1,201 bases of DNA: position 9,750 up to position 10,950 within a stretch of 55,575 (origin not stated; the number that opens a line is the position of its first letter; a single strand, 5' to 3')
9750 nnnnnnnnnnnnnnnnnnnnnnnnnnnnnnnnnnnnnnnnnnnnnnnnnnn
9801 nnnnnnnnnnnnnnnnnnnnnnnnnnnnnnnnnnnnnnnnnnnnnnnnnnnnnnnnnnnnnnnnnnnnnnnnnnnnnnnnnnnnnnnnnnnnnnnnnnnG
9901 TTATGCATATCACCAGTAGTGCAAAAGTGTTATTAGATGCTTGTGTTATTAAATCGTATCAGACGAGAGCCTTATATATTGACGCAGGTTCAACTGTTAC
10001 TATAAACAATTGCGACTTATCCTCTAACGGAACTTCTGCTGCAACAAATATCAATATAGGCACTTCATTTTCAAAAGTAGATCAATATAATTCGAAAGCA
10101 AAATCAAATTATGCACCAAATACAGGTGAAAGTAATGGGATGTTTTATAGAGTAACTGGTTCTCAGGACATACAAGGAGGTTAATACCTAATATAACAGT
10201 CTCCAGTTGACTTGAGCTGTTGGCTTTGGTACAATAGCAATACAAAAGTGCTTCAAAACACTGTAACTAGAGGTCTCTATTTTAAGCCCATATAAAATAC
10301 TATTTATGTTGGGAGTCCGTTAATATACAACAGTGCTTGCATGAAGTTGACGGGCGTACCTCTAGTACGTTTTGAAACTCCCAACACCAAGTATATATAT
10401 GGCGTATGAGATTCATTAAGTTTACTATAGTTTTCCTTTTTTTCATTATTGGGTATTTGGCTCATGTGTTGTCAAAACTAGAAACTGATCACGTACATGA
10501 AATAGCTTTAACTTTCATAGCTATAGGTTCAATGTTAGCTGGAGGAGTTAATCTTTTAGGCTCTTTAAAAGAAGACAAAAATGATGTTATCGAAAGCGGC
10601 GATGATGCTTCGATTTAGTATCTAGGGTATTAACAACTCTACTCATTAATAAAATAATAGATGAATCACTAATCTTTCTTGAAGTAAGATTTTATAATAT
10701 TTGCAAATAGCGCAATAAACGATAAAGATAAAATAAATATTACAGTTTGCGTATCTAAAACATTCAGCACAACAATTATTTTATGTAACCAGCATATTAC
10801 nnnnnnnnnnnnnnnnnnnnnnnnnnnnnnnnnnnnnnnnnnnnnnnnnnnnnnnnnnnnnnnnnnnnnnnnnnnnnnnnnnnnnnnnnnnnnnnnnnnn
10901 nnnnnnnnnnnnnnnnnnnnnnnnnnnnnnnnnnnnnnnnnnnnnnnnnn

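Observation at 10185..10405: Near-consensus promoter driving a ~160-nt RNA with mutually exclusive helices and a 10-bp stem ending in CCA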

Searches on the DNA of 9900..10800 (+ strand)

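Call 5: search_rna_families(source=window, start=9900, end=10800, threshold=evalue, max_evalue=10, show_alignments=3)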
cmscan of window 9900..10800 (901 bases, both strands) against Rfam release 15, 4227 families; matches with E-value up to 10: 3.
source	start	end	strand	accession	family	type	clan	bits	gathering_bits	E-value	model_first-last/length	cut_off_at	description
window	10308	10393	+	RF02221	sRNA-Xcc1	Gene; sRNA;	-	42.2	53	6.7e-06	1-87/87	no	sRNA-Xcc1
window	10475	10526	-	RF02419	Spd-sr37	Gene; sRNA;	-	17.9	45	2.9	1-67/67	no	Streptococcus sRNA Spd-sr37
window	10195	10378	-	RF02384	FasX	Gene; sRNA;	-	17.4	100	2.9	1-205/205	no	FasX small RNA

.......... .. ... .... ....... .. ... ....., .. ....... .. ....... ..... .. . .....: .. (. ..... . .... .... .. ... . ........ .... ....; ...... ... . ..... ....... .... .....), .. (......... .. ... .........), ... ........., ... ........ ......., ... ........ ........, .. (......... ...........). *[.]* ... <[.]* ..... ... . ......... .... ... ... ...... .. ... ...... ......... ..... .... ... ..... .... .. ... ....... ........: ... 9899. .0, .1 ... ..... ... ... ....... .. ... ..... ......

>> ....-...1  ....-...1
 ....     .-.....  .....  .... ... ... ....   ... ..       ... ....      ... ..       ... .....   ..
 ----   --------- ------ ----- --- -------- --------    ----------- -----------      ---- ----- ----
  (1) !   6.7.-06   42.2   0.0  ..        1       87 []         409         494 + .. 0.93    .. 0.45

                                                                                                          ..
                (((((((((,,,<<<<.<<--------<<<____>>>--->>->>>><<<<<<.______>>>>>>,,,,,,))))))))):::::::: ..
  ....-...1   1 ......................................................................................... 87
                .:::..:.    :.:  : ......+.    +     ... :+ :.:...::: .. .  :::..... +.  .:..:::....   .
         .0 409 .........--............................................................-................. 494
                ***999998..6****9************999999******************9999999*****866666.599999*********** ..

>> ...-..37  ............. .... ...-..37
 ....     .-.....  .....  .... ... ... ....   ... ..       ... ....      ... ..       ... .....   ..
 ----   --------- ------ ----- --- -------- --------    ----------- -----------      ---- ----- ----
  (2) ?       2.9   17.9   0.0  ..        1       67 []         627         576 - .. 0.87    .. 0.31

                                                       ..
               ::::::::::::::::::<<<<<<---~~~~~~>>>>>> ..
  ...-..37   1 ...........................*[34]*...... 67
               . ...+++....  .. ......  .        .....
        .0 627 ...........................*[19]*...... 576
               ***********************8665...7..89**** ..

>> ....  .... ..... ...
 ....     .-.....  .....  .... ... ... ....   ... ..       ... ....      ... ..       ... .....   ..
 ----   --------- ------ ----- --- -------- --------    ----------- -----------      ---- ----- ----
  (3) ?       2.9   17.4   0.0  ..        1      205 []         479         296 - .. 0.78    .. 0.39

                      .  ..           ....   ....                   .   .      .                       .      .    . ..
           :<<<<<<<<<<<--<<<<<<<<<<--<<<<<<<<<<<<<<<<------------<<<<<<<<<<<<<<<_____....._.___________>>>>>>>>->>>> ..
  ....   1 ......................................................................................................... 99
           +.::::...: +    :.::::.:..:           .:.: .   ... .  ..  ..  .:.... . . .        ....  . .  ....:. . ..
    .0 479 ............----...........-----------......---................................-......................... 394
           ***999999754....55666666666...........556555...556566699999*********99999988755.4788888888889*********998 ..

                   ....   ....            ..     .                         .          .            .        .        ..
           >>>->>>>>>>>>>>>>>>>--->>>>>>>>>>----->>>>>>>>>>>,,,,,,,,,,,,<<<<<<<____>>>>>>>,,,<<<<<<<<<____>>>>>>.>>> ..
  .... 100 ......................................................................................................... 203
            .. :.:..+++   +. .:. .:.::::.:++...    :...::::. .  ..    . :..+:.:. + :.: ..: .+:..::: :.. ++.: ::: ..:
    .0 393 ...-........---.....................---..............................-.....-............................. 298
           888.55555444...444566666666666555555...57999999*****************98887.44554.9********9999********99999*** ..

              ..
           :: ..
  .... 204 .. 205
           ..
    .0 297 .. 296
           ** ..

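Call 9: search_dna_similar(query=window:10100-10700:+, collection=phages, mode=distant)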
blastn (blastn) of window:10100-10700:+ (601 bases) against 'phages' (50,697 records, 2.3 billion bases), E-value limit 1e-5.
No match.

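Call 30: search_dna_similar(query=window:10300-10400:+, collection=phages, mode=distant, max_evalue=10, max_rows=30)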
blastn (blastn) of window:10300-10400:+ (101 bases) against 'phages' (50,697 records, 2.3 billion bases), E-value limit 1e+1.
Records with a match: 1; places in all: 1; records where one place covers at least 80% of the query: 0.
Best place of each record, by identity: 80-90% 1.
By first word of the organism name: Wolbachia 1.
By host as written in the record: Wolbachia endosymbiont of Simulium squamosum 1.
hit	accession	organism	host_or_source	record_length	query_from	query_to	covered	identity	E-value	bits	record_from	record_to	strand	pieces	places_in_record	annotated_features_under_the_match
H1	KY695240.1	Wolbachia phage sr1WOdamA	Wolbachia endosymbiont of Simulium ...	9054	23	51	29%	86.2%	3e+0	36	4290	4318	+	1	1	record has no annotation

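Call 31: search_dna_similar(query=window:10300-10400:+, collection=plasmids, mode=distant, max_evalue=10, max_rows=30)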
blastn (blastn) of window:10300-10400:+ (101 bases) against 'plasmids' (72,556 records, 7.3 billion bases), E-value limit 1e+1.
No match.

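Call 36: search_rna_families(sources=[L001, L002, L003, L019, L021, L028, L030, L016, L020, L024, L035, L036, L005, L004], threshold=evalue, max_evalue=1, show_alignments=6)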
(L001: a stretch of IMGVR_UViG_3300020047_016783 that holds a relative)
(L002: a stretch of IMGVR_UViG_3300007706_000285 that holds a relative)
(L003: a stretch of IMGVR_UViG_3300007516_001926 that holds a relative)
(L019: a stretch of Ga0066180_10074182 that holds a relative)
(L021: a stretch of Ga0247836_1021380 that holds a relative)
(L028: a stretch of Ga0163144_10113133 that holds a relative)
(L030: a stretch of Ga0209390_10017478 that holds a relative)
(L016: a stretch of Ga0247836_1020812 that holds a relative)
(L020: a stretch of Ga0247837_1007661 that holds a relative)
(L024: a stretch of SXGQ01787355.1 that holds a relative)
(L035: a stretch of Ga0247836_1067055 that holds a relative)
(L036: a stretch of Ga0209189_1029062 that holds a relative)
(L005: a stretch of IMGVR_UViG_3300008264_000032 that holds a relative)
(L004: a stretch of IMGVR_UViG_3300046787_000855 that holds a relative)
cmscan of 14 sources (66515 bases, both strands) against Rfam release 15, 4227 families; matches with E-value up to 1: 2.
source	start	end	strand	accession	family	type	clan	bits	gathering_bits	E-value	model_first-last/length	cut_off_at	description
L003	2907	2991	+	RF02221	sRNA-Xcc1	Gene; sRNA;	-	43.4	53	0.00025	1-87/87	no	sRNA-Xcc1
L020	2062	2115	-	RF00927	mir-582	Gene; miRNA;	-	30.9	84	0.041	1-83/83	no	mir-582 microRNA precursor family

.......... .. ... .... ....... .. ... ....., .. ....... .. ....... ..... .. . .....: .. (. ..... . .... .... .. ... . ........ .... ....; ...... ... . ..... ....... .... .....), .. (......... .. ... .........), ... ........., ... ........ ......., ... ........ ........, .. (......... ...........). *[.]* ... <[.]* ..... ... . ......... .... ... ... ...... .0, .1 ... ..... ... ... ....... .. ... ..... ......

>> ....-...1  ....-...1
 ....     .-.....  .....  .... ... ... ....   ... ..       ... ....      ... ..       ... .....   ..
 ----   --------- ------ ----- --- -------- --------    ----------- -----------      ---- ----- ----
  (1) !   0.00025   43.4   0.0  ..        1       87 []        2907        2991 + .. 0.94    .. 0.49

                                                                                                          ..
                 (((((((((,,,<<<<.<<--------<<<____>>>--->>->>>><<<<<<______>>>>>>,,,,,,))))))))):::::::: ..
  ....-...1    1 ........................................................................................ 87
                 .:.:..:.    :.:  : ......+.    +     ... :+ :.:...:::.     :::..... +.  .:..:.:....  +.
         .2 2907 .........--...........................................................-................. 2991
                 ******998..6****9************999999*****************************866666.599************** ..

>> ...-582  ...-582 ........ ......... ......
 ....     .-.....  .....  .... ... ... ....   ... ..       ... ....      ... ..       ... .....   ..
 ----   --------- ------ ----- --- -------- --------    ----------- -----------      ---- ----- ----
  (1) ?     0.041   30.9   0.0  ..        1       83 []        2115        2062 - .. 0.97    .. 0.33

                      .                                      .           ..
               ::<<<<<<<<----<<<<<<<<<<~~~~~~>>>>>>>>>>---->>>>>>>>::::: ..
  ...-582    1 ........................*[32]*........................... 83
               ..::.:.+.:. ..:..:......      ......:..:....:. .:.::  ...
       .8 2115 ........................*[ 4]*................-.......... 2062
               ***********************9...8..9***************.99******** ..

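Call 71: build_rna_model(alignment_id=A4, structure=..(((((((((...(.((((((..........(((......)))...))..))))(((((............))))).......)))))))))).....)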
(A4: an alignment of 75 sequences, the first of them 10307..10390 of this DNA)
Model R1 built from alignment A4 (75 sequences, 99 columns); structure: as given.
model positions 83; base pairs 24; branch points 1; effective number of sequences 5.84; information 0.684 bits per position. Calibrated on 0.2 Mb of random sequence (short: E-values are rough).
structure used (alignment columns):
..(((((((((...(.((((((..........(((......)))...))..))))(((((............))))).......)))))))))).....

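Call 72: search_with_rna_model(model_id=R1, sources=[window, L004, L005, L009, L015, L016, L017, L018, L019, L020, L021, L022, L024, L025, L026, L028, L030, L033, L034, L035, L036], max_evalue=10, show_alignments=4)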
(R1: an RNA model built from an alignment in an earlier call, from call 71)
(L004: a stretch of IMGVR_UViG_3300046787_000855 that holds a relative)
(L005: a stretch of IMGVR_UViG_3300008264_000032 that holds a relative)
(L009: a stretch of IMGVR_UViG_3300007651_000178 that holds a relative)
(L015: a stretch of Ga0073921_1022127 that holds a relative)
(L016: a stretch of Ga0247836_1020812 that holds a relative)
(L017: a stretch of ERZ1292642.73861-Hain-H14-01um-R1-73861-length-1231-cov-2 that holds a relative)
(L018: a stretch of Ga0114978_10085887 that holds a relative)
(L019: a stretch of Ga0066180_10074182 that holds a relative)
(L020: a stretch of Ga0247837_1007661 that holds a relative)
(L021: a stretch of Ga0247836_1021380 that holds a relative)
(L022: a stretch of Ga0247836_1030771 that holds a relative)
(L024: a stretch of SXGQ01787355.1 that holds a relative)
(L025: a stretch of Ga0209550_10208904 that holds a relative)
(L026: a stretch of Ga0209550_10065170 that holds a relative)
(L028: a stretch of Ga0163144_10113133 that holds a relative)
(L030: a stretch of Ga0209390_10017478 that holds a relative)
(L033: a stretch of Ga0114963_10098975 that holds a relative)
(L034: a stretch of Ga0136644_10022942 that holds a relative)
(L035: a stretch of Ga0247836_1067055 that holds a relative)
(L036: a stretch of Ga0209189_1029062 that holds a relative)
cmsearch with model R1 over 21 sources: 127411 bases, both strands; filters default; matches with E-value up to 10: 2.
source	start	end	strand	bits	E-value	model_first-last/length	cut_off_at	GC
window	10307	10390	+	59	1.3e-12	1-83/83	no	0.45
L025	169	256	+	24.6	0.0012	1-83/83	no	0.4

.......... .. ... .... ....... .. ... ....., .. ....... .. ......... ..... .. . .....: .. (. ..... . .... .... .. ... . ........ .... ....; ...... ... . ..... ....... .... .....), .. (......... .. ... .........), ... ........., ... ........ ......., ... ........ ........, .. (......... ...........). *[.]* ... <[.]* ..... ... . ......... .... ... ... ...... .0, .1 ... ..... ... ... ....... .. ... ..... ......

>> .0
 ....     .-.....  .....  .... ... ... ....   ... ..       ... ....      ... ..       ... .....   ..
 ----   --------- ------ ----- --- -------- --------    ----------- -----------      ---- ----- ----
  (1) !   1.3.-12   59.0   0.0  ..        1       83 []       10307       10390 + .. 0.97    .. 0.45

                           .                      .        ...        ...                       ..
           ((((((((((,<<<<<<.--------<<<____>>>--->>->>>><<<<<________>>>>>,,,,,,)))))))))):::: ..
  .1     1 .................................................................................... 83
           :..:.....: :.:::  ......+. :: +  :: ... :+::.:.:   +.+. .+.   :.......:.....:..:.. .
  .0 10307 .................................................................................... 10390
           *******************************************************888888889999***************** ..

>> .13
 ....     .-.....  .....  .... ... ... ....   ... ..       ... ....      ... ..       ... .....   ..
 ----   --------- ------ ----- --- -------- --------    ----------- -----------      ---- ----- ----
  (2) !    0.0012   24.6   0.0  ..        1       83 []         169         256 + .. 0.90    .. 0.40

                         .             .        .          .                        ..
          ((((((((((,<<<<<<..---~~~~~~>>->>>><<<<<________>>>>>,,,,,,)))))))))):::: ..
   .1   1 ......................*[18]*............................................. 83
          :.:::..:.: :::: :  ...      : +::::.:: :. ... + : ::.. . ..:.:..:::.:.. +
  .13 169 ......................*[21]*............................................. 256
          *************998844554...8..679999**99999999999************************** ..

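Call 75: search_with_rna_model(model_id=R1, sources=[L015, L016, L017, L019, L020, L021, L022, L024, L025, L026, L028, L033, L035, L036], max_evalue=10, filters=off)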
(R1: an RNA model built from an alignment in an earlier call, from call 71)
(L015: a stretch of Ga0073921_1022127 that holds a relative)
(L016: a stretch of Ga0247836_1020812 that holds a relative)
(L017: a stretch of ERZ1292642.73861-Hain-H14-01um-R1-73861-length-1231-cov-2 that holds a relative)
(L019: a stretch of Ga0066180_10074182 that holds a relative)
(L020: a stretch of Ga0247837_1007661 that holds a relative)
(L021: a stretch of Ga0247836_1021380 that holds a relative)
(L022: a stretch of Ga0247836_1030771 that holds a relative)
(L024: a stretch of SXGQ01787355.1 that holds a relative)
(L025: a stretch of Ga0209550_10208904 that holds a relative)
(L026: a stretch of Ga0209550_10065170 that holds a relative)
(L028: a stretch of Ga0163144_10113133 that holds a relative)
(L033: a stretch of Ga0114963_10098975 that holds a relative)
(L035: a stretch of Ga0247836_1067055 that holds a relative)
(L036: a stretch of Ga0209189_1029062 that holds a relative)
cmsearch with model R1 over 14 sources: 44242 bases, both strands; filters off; matches with E-value up to 10: 21.
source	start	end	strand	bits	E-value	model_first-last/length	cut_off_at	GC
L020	2365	2451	+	25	0.00032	1-83/83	no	0.4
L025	169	256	+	24.6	0.00042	1-83/83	no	0.4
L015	192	276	+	24.4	0.00047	1-83/83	no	0.41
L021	1689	1773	+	23.3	0.0009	1-83/83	no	0.44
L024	2368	2452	+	21.8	0.0022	1-83/83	no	0.44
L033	662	748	+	19.9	0.0068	1-83/83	no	0.43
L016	1693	1780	+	19.5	0.0091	1-83/83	no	0.45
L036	1666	1750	+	14.5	0.17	1-83/83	no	0.45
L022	1253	1337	+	14.3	0.2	1-83/83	no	0.46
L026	452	534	+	12.9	0.45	1-83/83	no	0.41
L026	156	216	+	11.5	1.1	1-83/83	no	0.39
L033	388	416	+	9.7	3.2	1-83/83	no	0.34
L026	971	1034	-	9.2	4.1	1-83/83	no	0.31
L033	1187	1250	-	8.7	5.8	1-83/83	no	0.2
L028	487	566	+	8.3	7.3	1-83/83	no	0.41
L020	2361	2447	-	8.2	7.8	1-83/83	no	0.38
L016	4415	4475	+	7.9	9.1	1-83/83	no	0.28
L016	309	400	+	7.9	9.1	1-83/83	no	0.46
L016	4407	4475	-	7.9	9.3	1-83/83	no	0.29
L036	1345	1396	-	7.9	9.5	1-83/83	no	0.31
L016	4078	4171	-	7.8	9.6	1-83/83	no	0.33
